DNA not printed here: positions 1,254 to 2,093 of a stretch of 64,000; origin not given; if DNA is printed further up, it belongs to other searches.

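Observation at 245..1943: Sigma-factor gene with C-terminal HTH extension, in-frame internal RBS/ATG, and a tightly coupled His-rich upstream gene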

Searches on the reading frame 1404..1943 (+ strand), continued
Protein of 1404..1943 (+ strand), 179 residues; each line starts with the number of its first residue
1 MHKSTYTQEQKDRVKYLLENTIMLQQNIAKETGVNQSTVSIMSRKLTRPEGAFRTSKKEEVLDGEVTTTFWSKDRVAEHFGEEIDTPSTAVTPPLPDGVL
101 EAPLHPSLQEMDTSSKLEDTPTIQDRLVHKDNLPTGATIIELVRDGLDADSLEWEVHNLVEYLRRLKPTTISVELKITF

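Call 73: predict_structure(alignment_id=A5)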
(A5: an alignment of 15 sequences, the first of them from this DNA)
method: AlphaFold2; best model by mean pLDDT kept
length: 179 residues; sequences in the alignment: 15
mean_pLDDT: 69.7   pTM: 0.30
mean pLDDT of the five models: 69.7, 68.4, 68.2, 68.0, 64.8
residues with pLDDT >= 90: 36; 70-90: 46; 50-70: 74; < 50: 23
segments of 3 or more residues with pLDDT < 50: 116-130
pLDDT, mean of each block of 10 residues (from residue 1): 75 94 94 94 79 52 59 72 57 59 56 49 45 58 77 87 77 71
secondary structure, 60 per line:
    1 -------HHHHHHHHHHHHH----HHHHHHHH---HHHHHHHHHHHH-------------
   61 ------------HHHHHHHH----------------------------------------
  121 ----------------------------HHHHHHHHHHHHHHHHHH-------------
elements in order: H8-20 H25-32 H36-47 H73-80 H149-166

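Call 81: fold_search(model_id=the predicted structure, library=pdb)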
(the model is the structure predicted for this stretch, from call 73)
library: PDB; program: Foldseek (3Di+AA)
matches with E <= 10: 638; with E <= 0.001: 0
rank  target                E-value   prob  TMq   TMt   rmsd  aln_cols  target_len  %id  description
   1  9b8u_A                3.9e-01  0.93  0.22  0.56   3.3        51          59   16  Crystal structure of CRX-Ret4 oligonucleotide complex (released 2024-07-31)
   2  1p7j_A                4.7e-01  0.87  0.21  0.59   3.7        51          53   22  Crystal structure of engrailed homeodomain mutant K52E (released 2003-10-14)
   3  4qtr_A                5.0e-01  0.89  0.21  0.57   2.8        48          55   14  Computational design of co-assembling protein-DNA nanowires (released 2015-07-29)
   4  5duk_B                5.0e-01  0.72  0.20  0.49  10.6        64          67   17  N-terminal structure of putative DNA binding transcription factor from Thermoplasmatales archaeon SCGC AB-539-N05 (released 2015-10-07)
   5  1p7i_B                5.3e-01  0.85  0.20  0.59   2.7        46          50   24  CRYSTAL STRUCTURE OF ENGRAILED HOMEODOMAIN MUTANT K52A (released 2003-10-14)
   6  2hdd_A                5.7e-01  0.85  0.21  0.57   3.0        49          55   22  ENGRAILED HOMEODOMAIN Q50K VARIANT DNA COMPLEX (released 1998-05-27)
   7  4qtr_B                6.1e-01  0.87  0.21  0.58   2.6        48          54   14  Computational design of co-assembling protein-DNA nanowires (released 2015-07-29)
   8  5nr6_MODEL_1_A        6.5e-01  0.38  0.21  0.30  12.5        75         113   12  NMR structure and 1H, 13C and 15N signal assignments for Dictyostelium discoidans MATB protein S71A mutant (released 2017-09-20)
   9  4pcq_A                6.9e-01  0.89  0.20  0.24   3.4        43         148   23  Crystal Structure of MtbAldR (Rv2779c) (released 2015-05-06)
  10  1p7j_C                6.9e-01  0.85  0.21  0.61   3.0        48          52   25  Crystal structure of engrailed homeodomain mutant K52E (released 2003-10-14)
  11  4qtr_C                6.9e-01  0.85  0.22  0.57   2.8        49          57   14  Computational design of co-assembling protein-DNA nanowires (released 2015-07-29)
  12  1p7j_D                6.9e-01  0.84  0.21  0.59   2.7        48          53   23  Crystal structure of engrailed homeodomain mutant K52E (released 2003-10-14)
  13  9b8u_C                6.9e-01  0.84  0.22  0.51   3.0        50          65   16  Crystal structure of CRX-Ret4 oligonucleotide complex (released 2024-07-31)
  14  1p7j_B                6.9e-01  0.80  0.20  0.58   2.7        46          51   24  Crystal structure of engrailed homeodomain mutant K52E (released 2003-10-14)
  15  3hdd_B                6.9e-01  0.80  0.21  0.56   3.6        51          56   22  ENGRAILED HOMEODOMAIN DNA COMPLEX (released 1998-11-11)
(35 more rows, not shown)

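Call 82: fold_search(model_id=the predicted structure, library=viral)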
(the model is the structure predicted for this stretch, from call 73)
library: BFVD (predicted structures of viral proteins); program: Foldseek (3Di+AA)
matches with E <= 10: 175; with E <= 0.001: 1
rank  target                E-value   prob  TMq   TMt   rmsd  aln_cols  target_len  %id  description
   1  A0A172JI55            1.8e-04  1.00  0.24  0.28  23.4       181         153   18  DNA binding protein [Bacillus phage AR9]
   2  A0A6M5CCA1            3.3e-03  0.97  0.25  0.10  32.6       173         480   21  (no name in the UniProt tables at hand)
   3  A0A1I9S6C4            2.1e-02  0.84  0.29  0.21  23.4       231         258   16  (no name in the UniProt tables at hand)
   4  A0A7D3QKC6            2.9e-02  0.60  0.21  0.08  38.5       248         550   14  (no name in the UniProt tables at hand)
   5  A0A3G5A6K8            3.6e-02  0.63  0.21  0.23  27.9       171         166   16  Uncharacterized protein [Harvfovirus sp.]
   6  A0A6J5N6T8            4.1e-02  1.00  0.23  0.16   7.4        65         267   29  Uncharacterized protein [uncultured Caudovirales phage]
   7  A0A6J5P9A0            7.7e-02  0.87  0.20  0.21  10.3        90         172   18  DUF6378 domain-containing protein [uncultured Caudovirales phage]
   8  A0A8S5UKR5            1.1e-01  0.75  0.21  0.16  14.5        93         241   14  Small Terminase [Myoviridae sp. ctQf419]
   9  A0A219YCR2            1.2e-01  0.90  0.21  0.10  12.8        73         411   20  Lysis inhibitor [Aeromonas phage 65.2]
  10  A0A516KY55            1.4e-01  0.93  0.22  0.50   9.4        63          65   17  (no name in the UniProt tables at hand)
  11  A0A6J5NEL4            1.7e-01  0.57  0.20  0.15  18.2       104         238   15  GcrA cell cycle regulator [uncultured Caudovirales phage]
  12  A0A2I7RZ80            1.9e-01  0.99  0.24  0.34   5.4        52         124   29  (no name in the UniProt tables at hand)
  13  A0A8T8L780            1.9e-01  0.98  0.22  0.24   3.4        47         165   23  (no name in the UniProt tables at hand)
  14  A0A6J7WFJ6            1.9e-01  0.80  0.21  0.38  17.6        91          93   14  Uncharacterized protein [uncultured Caudovirales phage]
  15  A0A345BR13            1.9e-01  0.63  0.22  0.32  10.7       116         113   16  (no name in the UniProt tables at hand)
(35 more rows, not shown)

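Call 88: get_annotated_region(hit=H51, flank=1500)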
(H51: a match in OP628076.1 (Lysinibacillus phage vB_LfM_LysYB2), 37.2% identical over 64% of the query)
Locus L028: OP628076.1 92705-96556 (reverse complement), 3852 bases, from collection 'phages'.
description: Lysinibacillus phage vB_LfM_LysYB2, complete genome.
organism: Lysinibacillus phage vB_LfM_LysYB2 (NCBI taxid 2995279)
taxonomy: Viruses; Duplodnaviria; Heunggongvirae; Uroviricota; Caudoviricetes; Herelleviridae; Spounavirinae
host: Lysinibacillus fusiformis; source: -; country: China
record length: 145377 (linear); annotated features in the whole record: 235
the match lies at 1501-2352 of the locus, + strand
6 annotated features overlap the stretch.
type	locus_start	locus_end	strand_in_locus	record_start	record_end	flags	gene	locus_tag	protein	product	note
CDS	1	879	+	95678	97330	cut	-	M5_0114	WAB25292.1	terminase large subunit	-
CDS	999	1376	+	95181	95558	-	-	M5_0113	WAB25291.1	hypothetical protein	-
CDS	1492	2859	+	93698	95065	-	-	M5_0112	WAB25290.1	sigma-70 region 2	-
CDS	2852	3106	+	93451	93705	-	-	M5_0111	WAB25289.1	hypothetical protein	-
CDS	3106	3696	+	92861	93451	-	-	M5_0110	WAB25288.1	NUDIX domain protein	-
CDS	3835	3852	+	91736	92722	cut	-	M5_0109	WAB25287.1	phosphohydrolase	phosphohydrolase (DHH superfamily)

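Call 89: get_annotated_region(hit=H52, flank=1500)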
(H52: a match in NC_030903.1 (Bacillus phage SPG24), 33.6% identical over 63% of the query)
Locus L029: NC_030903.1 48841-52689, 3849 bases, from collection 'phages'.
description: Bacillus phage SPG24 DNA, contig00001 sequence.
organism: Bacillus phage SPG24 (NCBI taxid 1497851)
taxonomy: Viruses; Duplodnaviria; Heunggongvirae; Uroviricota; Caudoviricetes; Herelleviridae; Bastillevirinae; Nitunavirus; Nitunavirus SPG24
host: Bacillus subtilis G24; source: decayed rice hay manure; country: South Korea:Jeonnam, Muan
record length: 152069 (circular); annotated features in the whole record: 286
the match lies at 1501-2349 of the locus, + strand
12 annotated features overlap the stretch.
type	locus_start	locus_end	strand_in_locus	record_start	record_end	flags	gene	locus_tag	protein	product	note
CDS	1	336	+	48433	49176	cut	-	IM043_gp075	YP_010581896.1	hypothetical protein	-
CDS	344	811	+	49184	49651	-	-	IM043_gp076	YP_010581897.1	hypothetical protein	-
CDS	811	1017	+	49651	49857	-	-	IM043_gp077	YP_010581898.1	hypothetical protein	-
CDS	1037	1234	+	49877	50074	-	-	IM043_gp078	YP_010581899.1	hypothetical protein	-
CDS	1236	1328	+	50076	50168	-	-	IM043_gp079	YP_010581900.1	hypothetical protein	-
CDS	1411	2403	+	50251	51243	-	-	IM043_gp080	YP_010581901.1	RNA polymerase sigma factor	-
CDS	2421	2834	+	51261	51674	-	-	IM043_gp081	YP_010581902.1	sigma factor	-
CDS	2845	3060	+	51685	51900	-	-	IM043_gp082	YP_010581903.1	hypothetical protein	-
CDS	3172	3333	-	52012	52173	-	-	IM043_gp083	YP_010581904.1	hypothetical protein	-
CDS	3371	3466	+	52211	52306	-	-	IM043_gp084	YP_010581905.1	hypothetical protein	-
CDS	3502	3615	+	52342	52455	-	-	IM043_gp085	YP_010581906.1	hypothetical protein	-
CDS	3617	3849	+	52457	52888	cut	-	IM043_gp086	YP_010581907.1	hypothetical protein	-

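Call 90: get_annotated_region(hit=H58, flank=1500)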
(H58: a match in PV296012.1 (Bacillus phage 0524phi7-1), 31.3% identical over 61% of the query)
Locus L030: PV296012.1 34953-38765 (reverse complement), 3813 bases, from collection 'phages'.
description: Bacillus phage 0524phi7-1, complete genome.
organism: Bacillus phage 0524phi7-1 (NCBI taxid 3411548)
taxonomy: Viruses; Duplodnaviria; Heunggongvirae; Uroviricota; Caudoviricetes; Herelleviridae; Bastillevirinae; Tsarbombavirus
host: Bacillus thuringiensis BtSerwer7; source: -; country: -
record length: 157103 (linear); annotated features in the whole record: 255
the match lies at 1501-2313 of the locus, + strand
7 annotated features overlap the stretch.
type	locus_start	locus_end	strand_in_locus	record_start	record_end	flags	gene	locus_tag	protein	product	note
CDS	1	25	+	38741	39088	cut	-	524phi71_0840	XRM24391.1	hypothetical protein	blast matches thus far confined to QEG13667, Tsarbombavirus phage vB_BspM_MarvelLand, and a few metagenomic sequences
CDS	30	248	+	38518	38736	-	-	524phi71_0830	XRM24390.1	hypothetical protein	blast matches thus far confined to Tsarbombaviruses, Caeruleoviruses, and Nitunaviruses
CDS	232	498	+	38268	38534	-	-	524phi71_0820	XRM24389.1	hypothetical protein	blast matches thus far confined to Tsarbombaviruses and Caeruleoviruses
CDS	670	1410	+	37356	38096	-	-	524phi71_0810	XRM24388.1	sigma factor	HHpred matches a wide variety of sigma factor models, most strongly TIGR02989 SigBFG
CDS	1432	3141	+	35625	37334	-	-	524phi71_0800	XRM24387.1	sigma factor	HHpred finds that the N-terminal half of this protein corresponds to a wide variety of sigma factor models; the long ...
CDS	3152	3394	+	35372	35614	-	-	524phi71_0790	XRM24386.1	hypothetical protein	blast matches found in a wide variety of phages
CDS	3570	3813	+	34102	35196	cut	-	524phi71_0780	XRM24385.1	DnaK/ParM/MreB actin-like protein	HHpred matches, essentially end-to-end, to a wide variety of models variously described as plasmid segregation, heat ...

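Call 91: get_annotated_region(hit=H62, flank=1500)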
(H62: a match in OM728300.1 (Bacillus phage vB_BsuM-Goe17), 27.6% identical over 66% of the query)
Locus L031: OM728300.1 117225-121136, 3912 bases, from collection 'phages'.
description: Bacillus phage vB_BsuM-Goe17, complete genome.
organism: Bacillus phage vB_BsuM-Goe17 (NCBI taxid 3026981)
taxonomy: Viruses; Duplodnaviria; Heunggongvirae; Uroviricota; Caudoviricetes; Herelleviridae; Bastillevirinae; Grisebachstrassevirus
host: Bacillus subtilis; source: sewage; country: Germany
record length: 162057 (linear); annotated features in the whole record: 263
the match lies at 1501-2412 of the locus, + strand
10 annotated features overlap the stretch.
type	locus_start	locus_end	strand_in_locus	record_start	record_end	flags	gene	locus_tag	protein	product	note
CDS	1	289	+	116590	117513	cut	-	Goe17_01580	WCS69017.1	hypothetical protein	-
CDS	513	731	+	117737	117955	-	-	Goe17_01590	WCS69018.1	hypothetical protein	-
CDS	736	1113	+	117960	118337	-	-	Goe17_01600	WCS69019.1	hypothetical protein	-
CDS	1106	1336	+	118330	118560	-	-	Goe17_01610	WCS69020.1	hypothetical protein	-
CDS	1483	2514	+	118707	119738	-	fliA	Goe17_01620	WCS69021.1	RNA polymerase sigma factor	RNA polymerase sigma factor FliA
CDS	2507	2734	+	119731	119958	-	-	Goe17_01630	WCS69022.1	hypothetical protein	-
CDS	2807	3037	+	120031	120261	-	-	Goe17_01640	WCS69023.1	hypothetical protein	-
CDS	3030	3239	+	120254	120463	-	-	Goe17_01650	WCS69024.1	hypothetical protein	-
CDS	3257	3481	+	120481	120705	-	-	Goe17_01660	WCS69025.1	hypothetical protein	-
CDS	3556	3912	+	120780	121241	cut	-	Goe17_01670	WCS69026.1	hypothetical protein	-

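Call 94: get_annotated_region(hit=H63, flank=1800)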
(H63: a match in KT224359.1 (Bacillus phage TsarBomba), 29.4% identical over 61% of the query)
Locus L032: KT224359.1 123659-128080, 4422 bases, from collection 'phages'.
description: Bacillus phage TsarBomba, complete genome.
organism: Bacillus phage TsarBomba (NCBI taxid 1690456)
taxonomy: Viruses; Duplodnaviria; Heunggongvirae; Uroviricota; Caudoviricetes; Herelleviridae; Bastillevirinae; Tsarbombavirus; Tsarbombavirus tsarbomba
host: Bacillus thuringiensis subsp. kurstaki; source: soil; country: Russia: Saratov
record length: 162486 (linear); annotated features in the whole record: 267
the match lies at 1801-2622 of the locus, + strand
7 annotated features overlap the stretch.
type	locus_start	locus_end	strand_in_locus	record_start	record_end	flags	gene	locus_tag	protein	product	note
CDS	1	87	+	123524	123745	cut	-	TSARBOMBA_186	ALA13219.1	hypothetical protein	-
CDS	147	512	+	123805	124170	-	-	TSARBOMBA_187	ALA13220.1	hypothetical protein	-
CDS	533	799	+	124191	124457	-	-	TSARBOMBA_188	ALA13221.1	hypothetical protein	-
CDS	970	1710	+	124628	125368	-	-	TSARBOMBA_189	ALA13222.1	RNA polymerase sigma factor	-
CDS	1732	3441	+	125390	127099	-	-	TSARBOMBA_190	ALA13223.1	RNA polymerase sigma factor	-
CDS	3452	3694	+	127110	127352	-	-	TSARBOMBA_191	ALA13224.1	hypothetical protein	-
CDS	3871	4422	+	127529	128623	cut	-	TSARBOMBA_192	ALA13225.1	ParM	-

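Call 95: get_annotated_region(hit=H71, flank=1800)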
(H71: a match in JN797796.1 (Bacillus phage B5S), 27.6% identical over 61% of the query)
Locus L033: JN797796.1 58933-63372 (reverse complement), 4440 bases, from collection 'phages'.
description: Bacillus phage B5S, complete genome.
organism: Bacillus phage B5S (NCBI taxid 1126949)
taxonomy: Viruses; Duplodnaviria; Heunggongvirae; Uroviricota; Caudoviricetes; Herelleviridae; Bastillevirinae; Bequatrovirus; Bequatrovirus B4
host: Bacillus cereus; source: -; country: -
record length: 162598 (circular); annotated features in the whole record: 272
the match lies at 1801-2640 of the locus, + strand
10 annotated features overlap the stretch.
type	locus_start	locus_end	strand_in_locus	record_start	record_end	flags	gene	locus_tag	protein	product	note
CDS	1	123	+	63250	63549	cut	-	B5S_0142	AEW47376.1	hypothetical protein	-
CDS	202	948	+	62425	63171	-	-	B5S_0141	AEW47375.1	hypothetical protein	-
CDS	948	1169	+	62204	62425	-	-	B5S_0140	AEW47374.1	hypothetical protein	-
CDS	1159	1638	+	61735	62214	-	-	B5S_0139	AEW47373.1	hypothetical protein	-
CDS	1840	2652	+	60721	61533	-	-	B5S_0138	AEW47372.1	putative RNA polymerase sigma 28 subunit SigF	-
CDS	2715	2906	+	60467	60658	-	-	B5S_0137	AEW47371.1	hypothetical protein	-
CDS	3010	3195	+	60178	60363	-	-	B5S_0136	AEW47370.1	hypothetical protein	-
CDS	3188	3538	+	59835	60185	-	-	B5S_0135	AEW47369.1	hypothetical protein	-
CDS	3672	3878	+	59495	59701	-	-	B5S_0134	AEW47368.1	hypothetical protein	-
CDS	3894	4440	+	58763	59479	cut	-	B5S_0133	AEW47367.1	putative metal-dependent hydrolase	-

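Call 96: get_annotated_region(hit=H80, flank=1800)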
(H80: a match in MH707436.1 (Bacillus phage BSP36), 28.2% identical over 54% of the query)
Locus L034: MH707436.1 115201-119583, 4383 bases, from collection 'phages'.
description: Bacillus phage BSP36, complete genome.
organism: Bacillus phage BSP36 (NCBI taxid 2301659)
taxonomy: Viruses; Duplodnaviria; Heunggongvirae; Uroviricota; Caudoviricetes; Herelleviridae; Bastillevirinae; Jeonjuvirus
host: Bacillus subtilis KCCM 11780; source: -; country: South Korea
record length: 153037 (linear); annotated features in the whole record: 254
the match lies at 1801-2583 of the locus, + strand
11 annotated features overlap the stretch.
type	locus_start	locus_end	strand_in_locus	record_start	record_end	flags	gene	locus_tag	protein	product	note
CDS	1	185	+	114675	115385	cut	-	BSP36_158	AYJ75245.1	hypothetical protein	Length:711; Found at strand:positive; start codon:ATG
CDS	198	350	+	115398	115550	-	-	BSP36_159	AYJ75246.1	hypothetical protein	Length:153; Found at strand:positive; start codon:GTG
CDS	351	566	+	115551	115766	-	-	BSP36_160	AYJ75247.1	hypothetical protein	Length:216; Found at strand:positive; start codon:ATG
CDS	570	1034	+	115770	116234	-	-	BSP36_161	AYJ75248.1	hypothetical protein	Length:465; Found at strand:positive; start codon:TTG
CDS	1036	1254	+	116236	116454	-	-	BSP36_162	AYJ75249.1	hypothetical protein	Length:219; Found at strand:positive; start codon:ATG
CDS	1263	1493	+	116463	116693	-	-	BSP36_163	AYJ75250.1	hypothetical protein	Length:231; Found at strand:positive; start codon:ATG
CDS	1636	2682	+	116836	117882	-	-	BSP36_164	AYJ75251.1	putative RNA polymerase sigma factor 2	Length:1047; Found at strand:positive; start codon:GTG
CDS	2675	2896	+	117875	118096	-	-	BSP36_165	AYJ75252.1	hypothetical protein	Length:222; Found at strand:positive; start codon:ATG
CDS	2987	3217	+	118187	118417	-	-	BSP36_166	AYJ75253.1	hypothetical protein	Length:231; Found at strand:positive; start codon:GTG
CDS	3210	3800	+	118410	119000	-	-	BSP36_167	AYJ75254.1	hypothetical protein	Length:591; Found at strand:positive; start codon:ATG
CDS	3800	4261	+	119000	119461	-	-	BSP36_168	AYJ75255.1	putative tRNA processing protein 1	Length:462; Found at strand:positive; start codon:ATG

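Call 97: get_annotated_region(hit=H81, flank=1800)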
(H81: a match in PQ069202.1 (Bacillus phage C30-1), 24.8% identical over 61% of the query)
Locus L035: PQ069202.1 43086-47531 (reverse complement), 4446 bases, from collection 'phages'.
description: UNVERIFIED: Bacillus phage C30-1, partial genome.
organism: Bacillus phage C30-1 (NCBI taxid 3240960)
taxonomy: Viruses; Duplodnaviria; Heunggongvirae; Uroviricota; Caudoviricetes
host: Bacillus sp. C30; source: -; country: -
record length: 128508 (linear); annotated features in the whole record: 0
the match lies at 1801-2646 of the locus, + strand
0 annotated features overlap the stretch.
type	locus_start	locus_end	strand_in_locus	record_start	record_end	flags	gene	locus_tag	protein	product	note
